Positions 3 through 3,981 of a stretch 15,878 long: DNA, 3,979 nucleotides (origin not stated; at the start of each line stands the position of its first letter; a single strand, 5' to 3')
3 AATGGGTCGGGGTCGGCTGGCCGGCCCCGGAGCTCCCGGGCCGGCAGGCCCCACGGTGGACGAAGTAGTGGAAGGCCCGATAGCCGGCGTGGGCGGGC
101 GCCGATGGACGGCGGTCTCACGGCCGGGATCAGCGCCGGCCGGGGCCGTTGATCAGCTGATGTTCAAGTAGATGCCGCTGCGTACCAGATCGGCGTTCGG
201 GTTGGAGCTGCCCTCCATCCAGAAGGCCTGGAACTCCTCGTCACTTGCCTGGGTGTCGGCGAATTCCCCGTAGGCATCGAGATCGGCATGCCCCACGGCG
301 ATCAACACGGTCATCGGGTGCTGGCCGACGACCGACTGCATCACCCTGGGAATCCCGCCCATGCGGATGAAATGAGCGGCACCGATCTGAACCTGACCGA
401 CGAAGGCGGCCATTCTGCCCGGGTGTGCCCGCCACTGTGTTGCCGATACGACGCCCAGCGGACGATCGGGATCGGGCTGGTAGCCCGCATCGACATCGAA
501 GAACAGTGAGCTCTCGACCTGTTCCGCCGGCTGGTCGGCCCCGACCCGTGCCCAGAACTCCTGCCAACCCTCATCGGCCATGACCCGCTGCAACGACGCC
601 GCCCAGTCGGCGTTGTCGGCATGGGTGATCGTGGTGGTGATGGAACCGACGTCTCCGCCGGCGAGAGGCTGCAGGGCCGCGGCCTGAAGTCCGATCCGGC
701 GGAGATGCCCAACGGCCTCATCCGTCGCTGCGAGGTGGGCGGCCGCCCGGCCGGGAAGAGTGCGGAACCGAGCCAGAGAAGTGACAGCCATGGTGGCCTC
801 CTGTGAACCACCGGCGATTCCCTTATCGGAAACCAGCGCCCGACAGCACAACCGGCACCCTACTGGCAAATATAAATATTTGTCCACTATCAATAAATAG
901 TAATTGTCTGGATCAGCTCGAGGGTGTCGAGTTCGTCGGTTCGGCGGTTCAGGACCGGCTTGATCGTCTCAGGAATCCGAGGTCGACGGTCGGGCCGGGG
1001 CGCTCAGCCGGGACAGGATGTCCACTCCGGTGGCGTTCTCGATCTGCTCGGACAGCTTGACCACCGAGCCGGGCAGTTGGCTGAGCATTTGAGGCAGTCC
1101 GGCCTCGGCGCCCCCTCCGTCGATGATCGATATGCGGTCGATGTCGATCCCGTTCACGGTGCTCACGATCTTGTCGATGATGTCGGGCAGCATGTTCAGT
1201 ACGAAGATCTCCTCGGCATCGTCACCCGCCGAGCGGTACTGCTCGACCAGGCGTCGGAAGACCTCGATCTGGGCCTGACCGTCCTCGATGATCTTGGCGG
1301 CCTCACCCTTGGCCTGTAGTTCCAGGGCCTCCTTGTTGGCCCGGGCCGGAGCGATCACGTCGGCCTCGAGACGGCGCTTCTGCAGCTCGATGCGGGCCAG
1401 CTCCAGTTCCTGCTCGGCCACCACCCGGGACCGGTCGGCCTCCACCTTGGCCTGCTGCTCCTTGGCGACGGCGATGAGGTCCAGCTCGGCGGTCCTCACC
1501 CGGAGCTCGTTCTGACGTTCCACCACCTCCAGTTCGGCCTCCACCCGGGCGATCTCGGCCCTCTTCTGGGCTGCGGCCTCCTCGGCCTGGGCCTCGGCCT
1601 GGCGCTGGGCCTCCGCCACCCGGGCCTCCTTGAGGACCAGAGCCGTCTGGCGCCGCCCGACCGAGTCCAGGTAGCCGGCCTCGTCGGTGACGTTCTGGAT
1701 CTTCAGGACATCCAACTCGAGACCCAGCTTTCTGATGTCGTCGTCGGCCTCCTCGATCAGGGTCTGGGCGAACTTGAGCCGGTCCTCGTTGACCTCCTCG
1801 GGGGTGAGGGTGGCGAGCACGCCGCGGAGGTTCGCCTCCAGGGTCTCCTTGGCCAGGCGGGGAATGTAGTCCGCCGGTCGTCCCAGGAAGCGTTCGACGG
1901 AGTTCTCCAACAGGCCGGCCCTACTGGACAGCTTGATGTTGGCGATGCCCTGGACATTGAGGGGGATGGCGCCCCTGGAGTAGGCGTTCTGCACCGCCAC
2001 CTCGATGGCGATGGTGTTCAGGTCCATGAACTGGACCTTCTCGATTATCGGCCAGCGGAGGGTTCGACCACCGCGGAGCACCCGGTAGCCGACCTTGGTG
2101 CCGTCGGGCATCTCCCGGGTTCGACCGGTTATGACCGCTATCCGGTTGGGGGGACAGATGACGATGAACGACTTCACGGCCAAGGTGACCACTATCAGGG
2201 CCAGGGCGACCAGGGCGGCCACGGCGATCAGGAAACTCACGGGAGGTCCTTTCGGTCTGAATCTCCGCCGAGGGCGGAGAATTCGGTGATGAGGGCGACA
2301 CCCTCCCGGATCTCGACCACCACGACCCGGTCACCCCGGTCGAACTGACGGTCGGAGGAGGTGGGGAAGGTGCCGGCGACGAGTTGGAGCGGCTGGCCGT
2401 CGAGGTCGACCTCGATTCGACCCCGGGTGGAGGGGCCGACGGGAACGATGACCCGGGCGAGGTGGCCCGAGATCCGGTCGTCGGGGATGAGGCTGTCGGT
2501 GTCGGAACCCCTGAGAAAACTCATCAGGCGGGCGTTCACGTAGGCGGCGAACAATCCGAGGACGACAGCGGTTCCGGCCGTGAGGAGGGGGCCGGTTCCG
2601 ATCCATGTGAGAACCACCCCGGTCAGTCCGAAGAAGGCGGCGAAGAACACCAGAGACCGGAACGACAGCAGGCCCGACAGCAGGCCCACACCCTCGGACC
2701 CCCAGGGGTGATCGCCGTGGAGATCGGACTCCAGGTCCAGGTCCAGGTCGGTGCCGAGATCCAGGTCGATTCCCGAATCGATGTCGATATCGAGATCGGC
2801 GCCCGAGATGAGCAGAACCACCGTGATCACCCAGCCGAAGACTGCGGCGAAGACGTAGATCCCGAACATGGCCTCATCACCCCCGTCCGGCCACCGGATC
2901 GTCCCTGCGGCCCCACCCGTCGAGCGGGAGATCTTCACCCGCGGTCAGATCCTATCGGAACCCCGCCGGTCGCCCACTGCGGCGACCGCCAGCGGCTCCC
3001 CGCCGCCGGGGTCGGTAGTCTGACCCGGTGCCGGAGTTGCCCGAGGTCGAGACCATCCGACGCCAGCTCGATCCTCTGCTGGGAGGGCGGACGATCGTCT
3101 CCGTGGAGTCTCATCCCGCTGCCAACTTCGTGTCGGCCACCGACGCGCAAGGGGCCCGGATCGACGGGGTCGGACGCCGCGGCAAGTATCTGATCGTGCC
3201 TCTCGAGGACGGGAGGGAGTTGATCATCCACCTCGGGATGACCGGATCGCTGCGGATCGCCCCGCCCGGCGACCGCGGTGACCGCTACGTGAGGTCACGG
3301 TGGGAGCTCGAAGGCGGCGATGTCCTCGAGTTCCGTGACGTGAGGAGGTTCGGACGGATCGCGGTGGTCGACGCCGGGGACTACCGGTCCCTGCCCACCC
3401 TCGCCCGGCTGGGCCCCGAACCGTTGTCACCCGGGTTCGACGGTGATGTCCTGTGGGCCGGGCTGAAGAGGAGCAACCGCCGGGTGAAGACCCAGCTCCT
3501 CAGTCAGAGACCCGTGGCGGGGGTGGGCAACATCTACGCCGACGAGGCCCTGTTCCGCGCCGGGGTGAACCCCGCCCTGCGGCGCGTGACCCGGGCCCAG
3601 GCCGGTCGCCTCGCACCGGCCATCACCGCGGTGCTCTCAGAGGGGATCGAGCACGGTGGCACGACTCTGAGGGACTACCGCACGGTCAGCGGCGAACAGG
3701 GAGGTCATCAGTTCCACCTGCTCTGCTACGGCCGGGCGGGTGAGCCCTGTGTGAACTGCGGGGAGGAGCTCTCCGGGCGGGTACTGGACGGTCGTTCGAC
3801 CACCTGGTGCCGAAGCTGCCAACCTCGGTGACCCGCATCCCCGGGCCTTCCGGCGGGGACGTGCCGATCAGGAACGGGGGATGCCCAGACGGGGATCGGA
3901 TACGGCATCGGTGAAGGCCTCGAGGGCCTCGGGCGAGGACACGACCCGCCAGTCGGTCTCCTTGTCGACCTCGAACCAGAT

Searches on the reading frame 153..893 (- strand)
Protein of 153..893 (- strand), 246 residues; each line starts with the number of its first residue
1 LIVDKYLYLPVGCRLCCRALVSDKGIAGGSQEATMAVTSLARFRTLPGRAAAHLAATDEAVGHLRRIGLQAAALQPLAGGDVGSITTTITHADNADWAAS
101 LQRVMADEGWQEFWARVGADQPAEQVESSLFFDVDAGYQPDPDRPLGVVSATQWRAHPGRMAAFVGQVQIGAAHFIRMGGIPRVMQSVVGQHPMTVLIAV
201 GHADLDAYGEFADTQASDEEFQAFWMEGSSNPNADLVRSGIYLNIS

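Call 7: search_protein_families(library=pfam, proteins=[window:153-893:-], max_evalue=0.01)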
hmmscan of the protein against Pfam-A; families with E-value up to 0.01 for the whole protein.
window:153-893:- (246 aa): 1 family
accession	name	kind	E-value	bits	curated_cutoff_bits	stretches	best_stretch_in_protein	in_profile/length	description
PF07978.19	NIPSNAP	-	9.1e-05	23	22.3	0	40-128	3-92/102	NIPSNAP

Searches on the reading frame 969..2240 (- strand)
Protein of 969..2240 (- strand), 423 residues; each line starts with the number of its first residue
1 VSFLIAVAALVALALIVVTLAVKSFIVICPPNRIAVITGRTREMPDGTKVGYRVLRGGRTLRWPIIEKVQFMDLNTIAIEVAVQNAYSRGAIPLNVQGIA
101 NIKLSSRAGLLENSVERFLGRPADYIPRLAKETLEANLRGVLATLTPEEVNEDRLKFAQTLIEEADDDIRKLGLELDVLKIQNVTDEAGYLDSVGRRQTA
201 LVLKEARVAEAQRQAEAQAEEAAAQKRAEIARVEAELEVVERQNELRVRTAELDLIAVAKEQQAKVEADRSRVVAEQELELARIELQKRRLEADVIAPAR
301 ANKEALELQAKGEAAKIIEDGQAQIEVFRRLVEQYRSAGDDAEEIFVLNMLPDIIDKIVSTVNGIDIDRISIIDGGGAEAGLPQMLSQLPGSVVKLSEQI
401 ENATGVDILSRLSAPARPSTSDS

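Call 7: search_protein_families(library=pfam, proteins=[window:969-2240:-], max_evalue=0.01)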
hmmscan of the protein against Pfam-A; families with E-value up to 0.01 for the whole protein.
window:969-2240:- (423 aa): 1 family
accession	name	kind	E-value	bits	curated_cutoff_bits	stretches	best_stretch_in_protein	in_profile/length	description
PF01145.31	Band_7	-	2.8e-22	80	23.6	1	29-215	3-176/176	SPFH domain / Band 7 family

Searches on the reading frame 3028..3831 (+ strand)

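Call 7: search_protein_families(library=pfam, proteins=[window:3028-3831:+], max_evalue=0.01)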
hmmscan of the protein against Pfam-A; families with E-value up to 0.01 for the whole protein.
window:3028-3831:+ (267 aa): 3 families
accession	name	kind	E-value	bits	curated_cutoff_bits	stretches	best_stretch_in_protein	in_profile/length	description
PF01149.29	Fapy_DNA_glyco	-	3.5e-30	105.5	25.5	1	1-111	1-117/117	Formamidopyrimidine-DNA glycosylase N-terminal domain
PF06831.19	H2TH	-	2.7e-24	85.4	34.7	1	128-216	1-91/93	Formamidopyrimidine-DNA glycosylase H2TH domain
PF06827.20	zf-FPG_IleRS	-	1.4e-05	25.2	21.3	1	238-267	1-30/30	Zinc finger found in FPG and IleRS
